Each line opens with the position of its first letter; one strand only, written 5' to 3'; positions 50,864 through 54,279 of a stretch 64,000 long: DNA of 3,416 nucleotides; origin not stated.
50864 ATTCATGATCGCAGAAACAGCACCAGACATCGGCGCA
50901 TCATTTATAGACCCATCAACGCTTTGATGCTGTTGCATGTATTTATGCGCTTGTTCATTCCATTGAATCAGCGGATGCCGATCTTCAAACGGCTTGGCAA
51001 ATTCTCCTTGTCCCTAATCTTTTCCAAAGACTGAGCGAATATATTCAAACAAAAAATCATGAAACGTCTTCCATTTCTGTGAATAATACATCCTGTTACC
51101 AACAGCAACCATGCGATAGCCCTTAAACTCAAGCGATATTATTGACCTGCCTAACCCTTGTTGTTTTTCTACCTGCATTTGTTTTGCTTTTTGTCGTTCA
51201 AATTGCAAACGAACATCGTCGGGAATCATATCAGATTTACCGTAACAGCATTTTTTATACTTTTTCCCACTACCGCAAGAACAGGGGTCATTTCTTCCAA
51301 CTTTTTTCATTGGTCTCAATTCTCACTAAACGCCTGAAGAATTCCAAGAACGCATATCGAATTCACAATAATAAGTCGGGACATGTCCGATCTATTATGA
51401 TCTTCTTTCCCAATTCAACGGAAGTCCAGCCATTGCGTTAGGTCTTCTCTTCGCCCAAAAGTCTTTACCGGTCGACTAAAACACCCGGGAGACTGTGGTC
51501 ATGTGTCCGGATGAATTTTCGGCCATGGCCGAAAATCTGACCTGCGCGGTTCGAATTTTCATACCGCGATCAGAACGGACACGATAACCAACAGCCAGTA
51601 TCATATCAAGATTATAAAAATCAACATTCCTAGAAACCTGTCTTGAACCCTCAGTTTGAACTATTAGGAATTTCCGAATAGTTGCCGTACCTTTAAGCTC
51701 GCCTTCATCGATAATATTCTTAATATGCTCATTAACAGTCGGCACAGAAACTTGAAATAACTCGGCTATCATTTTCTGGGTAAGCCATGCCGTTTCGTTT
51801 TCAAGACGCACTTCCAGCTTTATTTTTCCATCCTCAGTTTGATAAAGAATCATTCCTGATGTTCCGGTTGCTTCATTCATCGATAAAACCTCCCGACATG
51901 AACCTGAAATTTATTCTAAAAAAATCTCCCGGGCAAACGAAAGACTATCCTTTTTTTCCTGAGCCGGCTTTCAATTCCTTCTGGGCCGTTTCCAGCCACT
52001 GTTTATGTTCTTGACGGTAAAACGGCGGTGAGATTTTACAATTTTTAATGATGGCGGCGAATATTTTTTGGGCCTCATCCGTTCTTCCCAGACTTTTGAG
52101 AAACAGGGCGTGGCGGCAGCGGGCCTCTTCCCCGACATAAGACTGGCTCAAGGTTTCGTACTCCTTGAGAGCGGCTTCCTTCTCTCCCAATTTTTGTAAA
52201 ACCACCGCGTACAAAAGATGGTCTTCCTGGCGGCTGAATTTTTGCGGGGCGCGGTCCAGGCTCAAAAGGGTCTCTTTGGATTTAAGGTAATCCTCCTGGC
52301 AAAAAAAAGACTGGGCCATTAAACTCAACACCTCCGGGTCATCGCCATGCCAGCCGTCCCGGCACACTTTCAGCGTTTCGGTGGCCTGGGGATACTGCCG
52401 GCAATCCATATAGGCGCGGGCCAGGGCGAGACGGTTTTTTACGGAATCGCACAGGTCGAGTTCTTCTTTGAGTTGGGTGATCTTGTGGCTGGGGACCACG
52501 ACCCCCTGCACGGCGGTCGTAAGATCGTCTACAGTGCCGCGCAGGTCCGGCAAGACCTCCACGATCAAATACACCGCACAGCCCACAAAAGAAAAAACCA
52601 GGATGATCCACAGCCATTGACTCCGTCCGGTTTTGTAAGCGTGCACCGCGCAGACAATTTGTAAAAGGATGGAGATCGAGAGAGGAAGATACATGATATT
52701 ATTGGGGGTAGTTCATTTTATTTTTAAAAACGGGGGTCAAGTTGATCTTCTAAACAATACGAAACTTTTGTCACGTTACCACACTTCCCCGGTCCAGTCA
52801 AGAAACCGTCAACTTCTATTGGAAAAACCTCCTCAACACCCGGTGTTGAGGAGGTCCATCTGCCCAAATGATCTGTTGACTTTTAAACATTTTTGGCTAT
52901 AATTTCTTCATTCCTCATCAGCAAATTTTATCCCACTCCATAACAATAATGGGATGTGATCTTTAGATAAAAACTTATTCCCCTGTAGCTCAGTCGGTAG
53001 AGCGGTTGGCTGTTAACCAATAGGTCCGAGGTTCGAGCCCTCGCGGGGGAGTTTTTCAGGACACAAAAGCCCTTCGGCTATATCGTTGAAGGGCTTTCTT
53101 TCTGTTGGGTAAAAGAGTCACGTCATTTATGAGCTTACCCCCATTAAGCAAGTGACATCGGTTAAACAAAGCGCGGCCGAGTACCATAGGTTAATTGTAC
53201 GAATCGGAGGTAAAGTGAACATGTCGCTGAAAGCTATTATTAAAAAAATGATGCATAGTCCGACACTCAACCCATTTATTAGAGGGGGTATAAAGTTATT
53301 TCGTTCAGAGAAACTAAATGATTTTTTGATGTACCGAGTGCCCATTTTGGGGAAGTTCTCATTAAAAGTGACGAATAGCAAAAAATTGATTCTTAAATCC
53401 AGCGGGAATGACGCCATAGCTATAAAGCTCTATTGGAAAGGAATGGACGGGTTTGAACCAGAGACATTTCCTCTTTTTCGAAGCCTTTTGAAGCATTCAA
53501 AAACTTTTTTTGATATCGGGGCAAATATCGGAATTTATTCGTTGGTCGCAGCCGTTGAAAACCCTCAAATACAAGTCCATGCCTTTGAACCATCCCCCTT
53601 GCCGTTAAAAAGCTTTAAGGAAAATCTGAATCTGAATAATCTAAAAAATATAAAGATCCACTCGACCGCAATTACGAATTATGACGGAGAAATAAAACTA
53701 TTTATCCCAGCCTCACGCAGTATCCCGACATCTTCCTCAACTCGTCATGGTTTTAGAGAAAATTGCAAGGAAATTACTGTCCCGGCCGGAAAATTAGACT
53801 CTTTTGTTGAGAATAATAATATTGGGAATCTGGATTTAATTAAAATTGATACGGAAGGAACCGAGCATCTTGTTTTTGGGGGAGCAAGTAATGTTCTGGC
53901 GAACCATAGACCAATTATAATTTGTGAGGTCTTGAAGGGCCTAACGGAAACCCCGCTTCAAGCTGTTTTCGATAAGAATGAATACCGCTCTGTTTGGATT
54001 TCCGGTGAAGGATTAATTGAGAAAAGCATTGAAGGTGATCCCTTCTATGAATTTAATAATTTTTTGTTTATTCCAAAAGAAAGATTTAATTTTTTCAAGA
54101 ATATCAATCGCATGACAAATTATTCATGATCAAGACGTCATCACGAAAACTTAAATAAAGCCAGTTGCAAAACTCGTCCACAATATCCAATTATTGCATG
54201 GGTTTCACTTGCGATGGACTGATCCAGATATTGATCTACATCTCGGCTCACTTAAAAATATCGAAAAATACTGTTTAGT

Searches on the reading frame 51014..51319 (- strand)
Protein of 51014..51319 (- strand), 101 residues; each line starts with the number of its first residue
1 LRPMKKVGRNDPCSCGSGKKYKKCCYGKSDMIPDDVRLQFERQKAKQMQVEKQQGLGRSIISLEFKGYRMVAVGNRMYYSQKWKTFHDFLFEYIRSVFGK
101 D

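Call 72: search_protein_families(library=pfam, proteins=[window:51014-51319:-], max_evalue=0.001)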
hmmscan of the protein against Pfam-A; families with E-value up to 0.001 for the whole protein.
window:51014-51319:- (101 aa): 1 family
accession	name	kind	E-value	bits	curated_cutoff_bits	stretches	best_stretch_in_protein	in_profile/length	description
PF02810.21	SEC-C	-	1.5e-08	34.7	20.4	1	9-26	1-18/19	SEC-C motif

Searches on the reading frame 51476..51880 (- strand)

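Call 72: search_protein_families(library=pfam, proteins=[window:51476-51880:-], max_evalue=0.001)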
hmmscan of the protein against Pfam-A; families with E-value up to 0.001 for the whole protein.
window:51476-51880:- (134 aa): 1 family
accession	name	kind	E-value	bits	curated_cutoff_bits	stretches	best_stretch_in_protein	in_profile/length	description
PF13310.11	Virulence_RhuM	-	1.6e-14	54.3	33.7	1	66-111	1-46/252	Virulence protein RhuM family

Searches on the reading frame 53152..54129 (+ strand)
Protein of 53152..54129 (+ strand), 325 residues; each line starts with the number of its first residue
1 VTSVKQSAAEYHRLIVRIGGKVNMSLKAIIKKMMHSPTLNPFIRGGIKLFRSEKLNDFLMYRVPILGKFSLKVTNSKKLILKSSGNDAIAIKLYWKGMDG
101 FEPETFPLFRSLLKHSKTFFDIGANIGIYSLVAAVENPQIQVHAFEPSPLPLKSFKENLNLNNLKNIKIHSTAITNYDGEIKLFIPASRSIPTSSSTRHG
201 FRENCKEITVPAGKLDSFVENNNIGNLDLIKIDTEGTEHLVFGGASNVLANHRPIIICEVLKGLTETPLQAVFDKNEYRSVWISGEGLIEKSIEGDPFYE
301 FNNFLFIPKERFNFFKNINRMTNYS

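Call 72: search_protein_families(library=pfam, proteins=[window:53152-54129:+], max_evalue=0.001)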
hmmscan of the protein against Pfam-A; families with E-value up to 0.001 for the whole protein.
window:53152-54129:+ (325 aa): 3 families
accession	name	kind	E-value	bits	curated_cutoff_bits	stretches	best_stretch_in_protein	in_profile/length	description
PF05050.19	Methyltransf_21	-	3.1e-22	79.9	22.7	1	121-262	1-150/173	Methyltransferase FkbM domain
PF05175.20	MTS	-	7.7e-06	26.1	23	1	111-175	26-91/170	Methyltransferase small domain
PF05575.17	V_cholerae_RfbT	-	2.1e-05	24.4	27.9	1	113-241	77-206/286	Vibrio cholerae RfbT protein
